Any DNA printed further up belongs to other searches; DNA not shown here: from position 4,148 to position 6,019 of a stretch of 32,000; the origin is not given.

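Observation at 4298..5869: FkbH-like glyceryl loader together with one ACP and a KAS III-like enzyme: tetronate/butenolide-style logic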

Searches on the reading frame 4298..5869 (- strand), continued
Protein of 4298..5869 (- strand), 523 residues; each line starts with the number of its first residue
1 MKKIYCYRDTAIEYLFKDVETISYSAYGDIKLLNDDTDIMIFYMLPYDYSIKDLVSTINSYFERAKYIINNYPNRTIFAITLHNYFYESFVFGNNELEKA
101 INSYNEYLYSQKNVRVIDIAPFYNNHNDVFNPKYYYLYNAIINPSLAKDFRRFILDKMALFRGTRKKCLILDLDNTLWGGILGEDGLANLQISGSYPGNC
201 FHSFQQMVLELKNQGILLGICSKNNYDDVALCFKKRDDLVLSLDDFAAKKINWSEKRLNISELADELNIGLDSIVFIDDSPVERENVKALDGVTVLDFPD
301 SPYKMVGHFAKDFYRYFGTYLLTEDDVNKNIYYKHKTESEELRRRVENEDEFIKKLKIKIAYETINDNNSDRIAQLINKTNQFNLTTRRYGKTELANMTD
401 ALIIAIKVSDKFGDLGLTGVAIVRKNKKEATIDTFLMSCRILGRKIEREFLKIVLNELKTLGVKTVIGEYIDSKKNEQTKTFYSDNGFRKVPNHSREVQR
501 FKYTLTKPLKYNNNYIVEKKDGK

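Call 36: search_dna_similar(query=window:4298-5869:-, collection=plasmids, mode=protein, max_rows=60, max_evalue=1e-8, rows=spread)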
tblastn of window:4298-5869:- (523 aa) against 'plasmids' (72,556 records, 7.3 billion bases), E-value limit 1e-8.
Records with a match: 200; places in all: 203; records where one place covers at least 80% of the query: 4.
Best place of each record, by identity: <60% 200.
By first word of the organism name: Bacillus 52; Sinorhizobium 40; Streptomyces 38; Ralstonia 15; Clostridium 13; Rhodococcus 5; Rhizobium 4; Methylosinus 2; Erwinia 2; Burkholderia 2; and 24 more.
By predicted mobility (MOB-suite, as given by PLSDB): non-mobilizable 125; mobilizable 70; conjugative 5.
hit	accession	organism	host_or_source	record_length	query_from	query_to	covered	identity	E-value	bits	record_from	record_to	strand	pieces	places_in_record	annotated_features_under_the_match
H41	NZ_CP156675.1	Pseudalkalibacillus hwajinpoensis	mixed culture,soil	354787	29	491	89%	33.3%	2e-72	258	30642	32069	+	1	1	HAD-IIIC family phosphatase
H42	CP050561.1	Sinorhizobium meliloti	Melilotus officinalis,cell culture,root ...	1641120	124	517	75%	34.0%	4e-61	225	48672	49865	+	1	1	none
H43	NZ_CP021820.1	Sinorhizobium meliloti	Medicago truncatula,Single Cell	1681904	130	517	74%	34.0%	2e-61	226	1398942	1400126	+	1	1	none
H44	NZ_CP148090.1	Sinorhizobium meliloti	Medicago sativa,cell culture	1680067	130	517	74%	33.8%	5e-61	224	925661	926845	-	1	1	none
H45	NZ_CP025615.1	Niveispirillum cyanobacteriorum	sing cell,cyanobacterial aggregates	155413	127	488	69%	35.7%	7e-58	215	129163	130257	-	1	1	HAD-IIIC family phosphatase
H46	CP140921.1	Sinorhizobium meliloti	Medicago lupulina,whole organism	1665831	130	488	69%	35.4%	8e-62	227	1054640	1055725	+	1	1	HAD family hydrolase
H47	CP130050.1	Sinorhizobium meliloti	Medicago,Cell culture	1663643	130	488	67%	36.5%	4e-52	232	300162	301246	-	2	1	HAD family hydrolase | hypothetical protein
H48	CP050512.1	Sinorhizobium meliloti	Medicago sativa,cell culture,root nodule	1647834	130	488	69%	35.2%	3e-61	225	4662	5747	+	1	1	HAD-IIIC family phosphatase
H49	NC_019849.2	Sinorhizobium meliloti GR4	-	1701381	130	488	69%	35.2%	5e-61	224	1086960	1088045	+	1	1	none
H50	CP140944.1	Sinorhizobium meliloti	Medicago lupulina,whole organism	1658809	130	488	69%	35.2%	6e-61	224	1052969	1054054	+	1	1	HAD family hydrolase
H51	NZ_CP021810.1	Sinorhizobium meliloti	Medicago sativa,Single Cell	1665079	130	488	69%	35.2%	9e-61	224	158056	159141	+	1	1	none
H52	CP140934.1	Sinorhizobium meliloti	Medicago lupulina,whole organism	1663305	130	488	69%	35.2%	1e-60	223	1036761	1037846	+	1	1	HAD family hydrolase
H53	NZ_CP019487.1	Sinorhizobium meliloti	alfalfa,single cell,nitrogen fixing ...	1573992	130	488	69%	34.9%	4e-60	222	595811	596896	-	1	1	none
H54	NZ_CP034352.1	Streptomyces sp. W1SF4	-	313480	41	488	86%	27.8%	7e-55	206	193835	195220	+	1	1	HAD-IIIC family phosphatase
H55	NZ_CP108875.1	Streptomyces sp. NBC_00826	-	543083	114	505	75%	31.1%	4e-53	201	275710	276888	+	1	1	HAD-IIIC family phosphatase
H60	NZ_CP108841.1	Streptomyces chartreusis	-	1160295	163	488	62%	33.0%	6e-51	195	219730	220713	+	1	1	none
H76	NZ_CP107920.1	Streptomyces sp. NBC_00441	-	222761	165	487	62%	28.2%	3e-36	151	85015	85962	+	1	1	HAD-IIIC family phosphatase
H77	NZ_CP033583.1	Streptomyces sp. ADI95-16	Antho dichotoma,pure culture,whole body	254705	167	488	62%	28.2%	5e-31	135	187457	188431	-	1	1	HAD-IIIC family phosphatase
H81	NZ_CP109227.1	Streptomyces albidoflavus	-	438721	167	491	62%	27.3%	1e-28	128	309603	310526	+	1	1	HAD-IIIC family phosphatase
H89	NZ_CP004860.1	Bacillus thuringiensis serovar kurstaki str. YBT-1520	soil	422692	167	495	63%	26.6%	2e-26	122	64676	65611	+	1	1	HAD-IIIC family phosphatase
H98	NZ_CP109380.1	Streptomyces sp. NBC_01546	-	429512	167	491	62%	24.7%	1e-23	112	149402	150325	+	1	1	HAD-IIIC family phosphatase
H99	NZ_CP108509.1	Streptomyces sp. NBC_01237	-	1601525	167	496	63%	23.3%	6e-20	101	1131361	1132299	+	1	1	none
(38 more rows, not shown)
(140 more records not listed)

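Call 37: get_annotated_region(hit=H89, flank=4000)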
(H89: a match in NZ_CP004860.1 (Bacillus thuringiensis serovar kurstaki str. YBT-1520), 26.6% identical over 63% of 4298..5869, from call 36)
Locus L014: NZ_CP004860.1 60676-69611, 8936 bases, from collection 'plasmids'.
description: Bacillus thuringiensis serovar kurstaki str. YBT-1520 plasmid pBMB422, complete sequence
organism: Bacillus thuringiensis serovar kurstaki str. YBT-1520 (NCBI taxid 570416)
taxonomy: Bacteria; Bacillota; Bacilli; Bacillales; Bacillaceae; Bacillus; Bacillus thuringiensis; Bacillus thuringiensis serovar kurstaki str. YBT-1520
host: -; source: soil; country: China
typing (MOB-suite, as given by PLSDB): non-mobilizable; replicon rep_cluster_125,rep_cluster_1721; mating-pair formation MPF_T
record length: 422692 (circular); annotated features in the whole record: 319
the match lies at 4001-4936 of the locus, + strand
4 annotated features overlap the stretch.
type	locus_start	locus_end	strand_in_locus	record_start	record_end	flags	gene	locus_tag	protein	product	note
CDS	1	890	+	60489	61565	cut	-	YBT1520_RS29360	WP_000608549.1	LLM class flavin-dependent oxidoreductase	-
CDS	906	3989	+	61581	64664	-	-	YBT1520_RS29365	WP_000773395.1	cyclic peptide export ABC transporter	GO:0015833 - peptide transport [Evidence IEA]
CDS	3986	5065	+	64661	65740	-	-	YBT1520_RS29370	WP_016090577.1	HAD-IIIC family phosphatase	-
CDS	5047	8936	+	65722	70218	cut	-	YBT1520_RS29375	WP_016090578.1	non-ribosomal peptide synthetase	-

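Call 38: get_annotated_region(hit=H77, flank=5000)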
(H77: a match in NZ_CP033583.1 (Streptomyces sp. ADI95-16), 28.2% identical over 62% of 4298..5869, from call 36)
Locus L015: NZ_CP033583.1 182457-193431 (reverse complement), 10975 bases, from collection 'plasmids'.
description: Streptomyces sp. ADI95-16 plasmid pADI95-16b, complete sequence
organism: Streptomyces sp. ADI95-16 (NCBI taxid 1522758)
taxonomy: Bacteria; Actinomycetota; Actinomycetes; Kitasatosporales; Streptomycetaceae; Streptomyces; Streptomyces sp. ADI95-16
host: -; source: Antho dichotoma,pure culture,whole body; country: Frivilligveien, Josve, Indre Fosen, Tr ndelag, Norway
typing (MOB-suite, as given by PLSDB): non-mobilizable
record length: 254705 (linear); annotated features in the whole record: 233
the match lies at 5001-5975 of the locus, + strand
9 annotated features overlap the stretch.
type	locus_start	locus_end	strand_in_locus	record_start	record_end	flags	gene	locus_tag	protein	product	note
CDS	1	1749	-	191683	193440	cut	-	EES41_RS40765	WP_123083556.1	thiamine pyrophosphate-binding protein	-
CDS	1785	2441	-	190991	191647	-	-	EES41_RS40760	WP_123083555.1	hypothetical protein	-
CDS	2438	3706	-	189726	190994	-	-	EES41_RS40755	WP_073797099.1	aldehyde dehydrogenase family protein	-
CDS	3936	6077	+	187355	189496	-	-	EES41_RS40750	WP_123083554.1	HAD-IIIC family phosphatase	-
CDS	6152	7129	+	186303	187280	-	-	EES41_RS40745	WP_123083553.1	UDP-glucuronic acid decarboxylase family protein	-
CDS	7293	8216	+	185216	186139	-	-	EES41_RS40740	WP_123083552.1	GNAT family N-acetyltransferase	-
CDS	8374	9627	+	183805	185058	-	-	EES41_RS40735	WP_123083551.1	ATP-grasp domain-containing protein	-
CDS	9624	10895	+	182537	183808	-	-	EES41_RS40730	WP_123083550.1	ATP-grasp domain-containing protein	-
CDS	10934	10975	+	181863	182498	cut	-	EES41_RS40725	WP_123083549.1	serine O-acetyltransferase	GO:0006535 - cysteine biosynthetic process from serine [Evidence IEA]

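Call 39: get_annotated_region(hit=H76, flank=5000)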
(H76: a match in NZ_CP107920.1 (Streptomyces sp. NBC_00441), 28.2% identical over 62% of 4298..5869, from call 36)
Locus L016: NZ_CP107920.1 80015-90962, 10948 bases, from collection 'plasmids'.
description: Streptomyces sp. NBC_00441 plasmid unnamed1, complete sequence
organism: Streptomyces sp. NBC_00441 (NCBI taxid 2975742)
taxonomy: Bacteria; Actinomycetota; Actinomycetes; Kitasatosporales; Streptomycetaceae; Streptomyces; Streptomyces sp. NBC 00441
host: -; source: -; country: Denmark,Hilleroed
typing (MOB-suite, as given by PLSDB): non-mobilizable
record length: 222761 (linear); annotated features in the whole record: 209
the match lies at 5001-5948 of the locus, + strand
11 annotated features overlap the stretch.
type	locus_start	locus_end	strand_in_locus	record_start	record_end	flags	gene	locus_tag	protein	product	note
CDS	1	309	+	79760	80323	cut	rfbC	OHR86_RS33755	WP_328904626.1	dTDP-4-dehydrorhamnose 3,5-epimerase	-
CDS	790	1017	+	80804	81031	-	-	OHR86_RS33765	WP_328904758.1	acyl carrier protein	-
CDS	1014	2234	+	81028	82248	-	-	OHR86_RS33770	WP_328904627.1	glycosyltransferase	-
CDS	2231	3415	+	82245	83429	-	-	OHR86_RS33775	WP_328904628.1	glycosyltransferase family 4 protein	-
CDS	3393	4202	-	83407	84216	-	-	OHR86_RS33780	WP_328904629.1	thioesterase domain-containing protein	GO:0009058 - biosynthetic process [Evidence IEA]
CDS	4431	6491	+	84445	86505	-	-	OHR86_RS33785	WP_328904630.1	HAD-IIIC family phosphatase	-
CDS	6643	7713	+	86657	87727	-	-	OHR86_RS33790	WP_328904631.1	glucose-1-phosphate thymidylyltransferase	GO:0000271 - polysaccharide biosynthetic process [Evidence IEA]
CDS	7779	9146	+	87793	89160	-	-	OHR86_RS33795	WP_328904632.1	nucleotide sugar dehydrogenase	GO:0000271 - polysaccharide biosynthetic process [Evidence IEA]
CDS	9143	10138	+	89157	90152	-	-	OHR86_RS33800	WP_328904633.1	NAD-dependent epimerase/dehydratase family protein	-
CDS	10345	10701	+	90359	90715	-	-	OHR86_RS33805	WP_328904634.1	hypothetical protein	-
CDS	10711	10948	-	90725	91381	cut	-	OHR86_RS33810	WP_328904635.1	maleylpyruvate isomerase N-terminal domain-containing protein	-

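Call 40: get_annotated_region(hit=H81, flank=5000)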
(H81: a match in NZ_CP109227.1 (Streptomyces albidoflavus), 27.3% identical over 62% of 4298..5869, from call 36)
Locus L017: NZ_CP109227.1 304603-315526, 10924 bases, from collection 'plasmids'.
description: Streptomyces albidoflavus strain NBC 01671 plasmid unnamed1, complete sequence
organism: Streptomyces albidoflavus (NCBI taxid 1886)
taxonomy: Bacteria; Actinomycetota; Actinomycetes; Kitasatosporales; Streptomycetaceae; Streptomyces; Streptomyces albidoflavus
host: -; source: -; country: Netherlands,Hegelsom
typing (MOB-suite, as given by PLSDB): non-mobilizable; replicon rep_cluster_1910,rep_cluster_43
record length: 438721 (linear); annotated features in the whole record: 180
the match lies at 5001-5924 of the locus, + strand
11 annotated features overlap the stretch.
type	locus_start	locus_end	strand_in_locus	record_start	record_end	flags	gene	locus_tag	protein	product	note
CDS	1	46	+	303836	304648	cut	-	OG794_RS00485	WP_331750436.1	alpha/beta fold hydrolase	-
CDS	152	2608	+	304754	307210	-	-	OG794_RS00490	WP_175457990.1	FkbM family methyltransferase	-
CDS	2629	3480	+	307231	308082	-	-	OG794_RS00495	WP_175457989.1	3-hydroxyacyl-CoA dehydrogenase NAD-binding domain-containing protein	GO:0006631 - fatty acid metabolic process [Evidence IEA]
CDS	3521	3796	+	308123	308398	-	-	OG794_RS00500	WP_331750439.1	phosphopantetheine-binding protein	-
CDS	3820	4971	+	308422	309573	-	-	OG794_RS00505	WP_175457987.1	acyl-CoA dehydrogenase family protein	-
CDS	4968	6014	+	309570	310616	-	-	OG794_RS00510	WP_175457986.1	HAD-IIIC family phosphatase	-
CDS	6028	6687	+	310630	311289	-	-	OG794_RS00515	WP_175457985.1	4'-phosphopantetheinyl transferase superfamily protein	-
CDS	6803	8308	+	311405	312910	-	-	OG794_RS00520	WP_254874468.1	methyltransferase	-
CDS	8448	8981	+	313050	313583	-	-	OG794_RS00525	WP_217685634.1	winged helix-turn-helix domain-containing protein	GO:0000160 - phosphorelay signal transduction system [Evidence IEA]; GO:0006355 - regulation of DNA-templated ...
CDS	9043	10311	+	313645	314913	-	ccrA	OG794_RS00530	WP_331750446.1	crotonyl-CoA carboxylase/reductase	-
CDS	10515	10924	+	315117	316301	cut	-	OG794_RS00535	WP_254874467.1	cytochrome P450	-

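Call 41: get_annotated_region(hit=H98, flank=5000)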
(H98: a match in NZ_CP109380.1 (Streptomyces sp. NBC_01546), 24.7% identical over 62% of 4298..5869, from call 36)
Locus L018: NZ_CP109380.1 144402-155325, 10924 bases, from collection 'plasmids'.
description: Streptomyces sp. NBC_01546 plasmid unnamed1, complete sequence
organism: Streptomyces sp. NBC_01546 (NCBI taxid 2975872)
taxonomy: Bacteria; Actinomycetota; Actinomycetes; Kitasatosporales; Streptomycetaceae; Streptomyces; Streptomyces sp. NBC 01546
host: -; source: -; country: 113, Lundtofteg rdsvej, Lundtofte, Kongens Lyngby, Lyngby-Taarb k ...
typing (MOB-suite, as given by PLSDB): non-mobilizable
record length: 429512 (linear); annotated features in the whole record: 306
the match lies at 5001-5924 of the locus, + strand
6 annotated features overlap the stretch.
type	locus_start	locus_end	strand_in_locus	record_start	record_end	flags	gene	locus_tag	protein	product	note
CDS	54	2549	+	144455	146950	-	-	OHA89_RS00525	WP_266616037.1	FkbM family methyltransferase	-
CDS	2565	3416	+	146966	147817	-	-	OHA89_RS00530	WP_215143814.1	3-hydroxyacyl-CoA dehydrogenase NAD-binding domain-containing protein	GO:0006631 - fatty acid metabolic process [Evidence IEA]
CDS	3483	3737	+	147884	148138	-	-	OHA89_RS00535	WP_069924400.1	acyl carrier protein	-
CDS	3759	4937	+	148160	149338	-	-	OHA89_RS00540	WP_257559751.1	acyl-CoA dehydrogenase family protein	-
CDS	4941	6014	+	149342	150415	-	-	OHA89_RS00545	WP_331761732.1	HAD-IIIC family phosphatase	-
CDS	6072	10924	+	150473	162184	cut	-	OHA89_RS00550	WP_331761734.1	amino acid adenylation domain-containing protein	-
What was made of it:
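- On Hydroxymalonyl/methoxymalonyl-ACP pathway: Compare the true cassettes L017 and L018 (calls 40, 41).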

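Call 42: get_annotated_region(hit=H99, flank=5000)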
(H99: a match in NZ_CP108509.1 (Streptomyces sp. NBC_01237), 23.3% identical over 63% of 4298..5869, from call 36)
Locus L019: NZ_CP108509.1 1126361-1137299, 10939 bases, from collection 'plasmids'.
description: Streptomyces sp. NBC_01237 plasmid unnamed1
organism: Streptomyces sp. NBC_01237 (NCBI taxid 2903790)
taxonomy: Bacteria; Actinomycetota; Actinomycetes; Kitasatosporales; Streptomycetaceae; Streptomyces; Streptomyces sp. NBC 01237
host: -; source: -; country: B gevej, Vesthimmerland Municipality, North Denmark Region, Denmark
typing (MOB-suite, as given by PLSDB): non-mobilizable
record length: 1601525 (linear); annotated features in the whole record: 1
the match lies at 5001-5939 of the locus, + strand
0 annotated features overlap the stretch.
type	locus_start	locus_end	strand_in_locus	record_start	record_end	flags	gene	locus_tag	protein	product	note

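Call 43: get_annotated_region(hit=H60, flank=5000)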
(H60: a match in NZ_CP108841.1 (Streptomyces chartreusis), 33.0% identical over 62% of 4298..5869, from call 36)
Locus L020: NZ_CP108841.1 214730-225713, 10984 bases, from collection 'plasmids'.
description: Streptomyces chartreusis strain NBC_00851 plasmid unnamed1, complete sequence
organism: Streptomyces chartreusis (NCBI taxid 1969)
taxonomy: Bacteria; Actinomycetota; Actinomycetes; Kitasatosporales; Streptomycetaceae; Streptomyces; Streptomyces chartreusis
host: -; source: -; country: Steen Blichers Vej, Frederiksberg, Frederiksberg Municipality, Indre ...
typing (MOB-suite, as given by PLSDB): non-mobilizable
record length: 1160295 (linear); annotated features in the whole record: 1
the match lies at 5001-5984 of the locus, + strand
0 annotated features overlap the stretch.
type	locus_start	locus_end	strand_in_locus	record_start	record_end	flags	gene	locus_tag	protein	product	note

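Call 44: get_annotated_region(hit=H41, flank=8000)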
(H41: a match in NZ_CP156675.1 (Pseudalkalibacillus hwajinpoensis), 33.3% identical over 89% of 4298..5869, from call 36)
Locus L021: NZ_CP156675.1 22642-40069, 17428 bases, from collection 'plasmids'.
description: Pseudalkalibacillus hwajinpoensis strain Zjut HJ2101 plasmid unnamed1, complete sequence
organism: Pseudalkalibacillus hwajinpoensis (NCBI taxid 208199)
taxonomy: Bacteria; Bacillota; Bacilli; Bacillales; Bacillaceae; Pseudalkalibacillus; Pseudalkalibacillus hwajinpoensis
host: -; source: mixed culture,soil; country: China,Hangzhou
typing (MOB-suite, as given by PLSDB): non-mobilizable
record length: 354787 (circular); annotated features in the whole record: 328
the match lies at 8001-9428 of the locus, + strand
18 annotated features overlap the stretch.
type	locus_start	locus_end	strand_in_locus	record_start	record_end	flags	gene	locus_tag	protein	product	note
CDS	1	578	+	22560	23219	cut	-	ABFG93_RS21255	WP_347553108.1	MBL fold metallo-hydrolase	-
CDS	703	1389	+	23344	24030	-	-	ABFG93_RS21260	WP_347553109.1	alpha/beta fold hydrolase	-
CDS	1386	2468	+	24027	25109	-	-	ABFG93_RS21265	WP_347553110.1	hypothetical protein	-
CDS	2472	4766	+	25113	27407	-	-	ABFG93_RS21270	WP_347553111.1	beta-ketoacyl-[acyl-carrier-protein] synthase family protein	-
CDS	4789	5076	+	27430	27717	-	-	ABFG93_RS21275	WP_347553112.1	phosphopantetheine-binding protein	-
CDS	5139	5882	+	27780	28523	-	-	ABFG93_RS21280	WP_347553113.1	3-oxoacyl-ACP reductase family protein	-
CDS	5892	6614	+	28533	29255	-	-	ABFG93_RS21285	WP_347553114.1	SDR family NAD(P)-dependent oxidoreductase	-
CDS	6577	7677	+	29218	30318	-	-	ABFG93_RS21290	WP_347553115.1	3-oxoacyl-ACP synthase III family protein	-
CDS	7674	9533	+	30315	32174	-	-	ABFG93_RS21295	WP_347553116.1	HAD-IIIC family phosphatase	-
CDS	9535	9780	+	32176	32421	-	-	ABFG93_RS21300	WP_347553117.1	acyl carrier protein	GO:0006633 - fatty acid biosynthetic process [Evidence IEA]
CDS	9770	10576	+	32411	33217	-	-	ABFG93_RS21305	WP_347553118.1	2-oxo acid dehydrogenase subunit E2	-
CDS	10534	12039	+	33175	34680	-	-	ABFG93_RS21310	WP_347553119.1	NAD(P)/FAD-dependent oxidoreductase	-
CDS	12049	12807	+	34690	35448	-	-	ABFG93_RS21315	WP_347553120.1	enoyl-CoA hydratase/isomerase family protein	-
CDS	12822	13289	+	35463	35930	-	-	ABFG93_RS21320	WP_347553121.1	3-hydroxyacyl-ACP dehydratase FabZ family protein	GO:0006633 - fatty acid biosynthetic process [Evidence IEA]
CDS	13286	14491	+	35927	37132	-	-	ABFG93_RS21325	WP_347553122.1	FAD-dependent oxidoreductase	-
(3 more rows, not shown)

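Call 45: get_annotated_region(hit=H16, flank=6000)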
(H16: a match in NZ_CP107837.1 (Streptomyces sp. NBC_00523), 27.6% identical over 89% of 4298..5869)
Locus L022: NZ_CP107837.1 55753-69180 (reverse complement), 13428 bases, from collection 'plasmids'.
description: Streptomyces sp. NBC_00523 plasmid unnamed1, complete sequence
organism: Streptomyces sp. NBC_00523 (NCBI taxid 2975765)
taxonomy: Bacteria; Actinomycetota; Actinomycetes; Kitasatosporales; Streptomycetaceae; Streptomyces; Streptomyces sp. NBC 00523
host: -; source: -; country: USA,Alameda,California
typing (MOB-suite, as given by PLSDB): non-mobilizable
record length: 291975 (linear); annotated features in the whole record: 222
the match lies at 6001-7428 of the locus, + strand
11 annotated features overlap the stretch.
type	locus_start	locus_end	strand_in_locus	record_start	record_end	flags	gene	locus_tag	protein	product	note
CDS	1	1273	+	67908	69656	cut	-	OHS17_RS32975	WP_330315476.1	acyl-CoA dehydrogenase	-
CDS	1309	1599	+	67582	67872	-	-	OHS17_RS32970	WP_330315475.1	acyl carrier protein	-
CDS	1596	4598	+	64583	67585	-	-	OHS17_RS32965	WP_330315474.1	beta-ketoacyl synthase N-terminal-like domain-containing protein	-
CDS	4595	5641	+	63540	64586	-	-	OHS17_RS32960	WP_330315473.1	3-oxoacyl-ACP synthase III family protein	-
CDS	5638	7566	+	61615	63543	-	-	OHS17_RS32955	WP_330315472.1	HAD-IIIC family phosphatase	-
CDS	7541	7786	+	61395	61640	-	-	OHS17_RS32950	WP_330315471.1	acyl carrier protein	GO:0006633 - fatty acid biosynthetic process [Evidence IEA]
CDS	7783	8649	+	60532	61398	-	-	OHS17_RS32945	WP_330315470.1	4'-phosphopantetheinyl transferase superfamily protein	-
CDS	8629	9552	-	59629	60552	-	-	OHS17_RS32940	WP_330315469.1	AfsA-related hotdog domain-containing protein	-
CDS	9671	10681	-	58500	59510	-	-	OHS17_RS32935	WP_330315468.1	helix-turn-helix transcriptional regulator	GO:0006355 - regulation of DNA-templated transcription [Evidence IEA]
CDS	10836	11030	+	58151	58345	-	-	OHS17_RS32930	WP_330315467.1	hypothetical protein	-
CDS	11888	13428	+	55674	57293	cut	-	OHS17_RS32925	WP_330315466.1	acyl-CoA carboxylase subunit beta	-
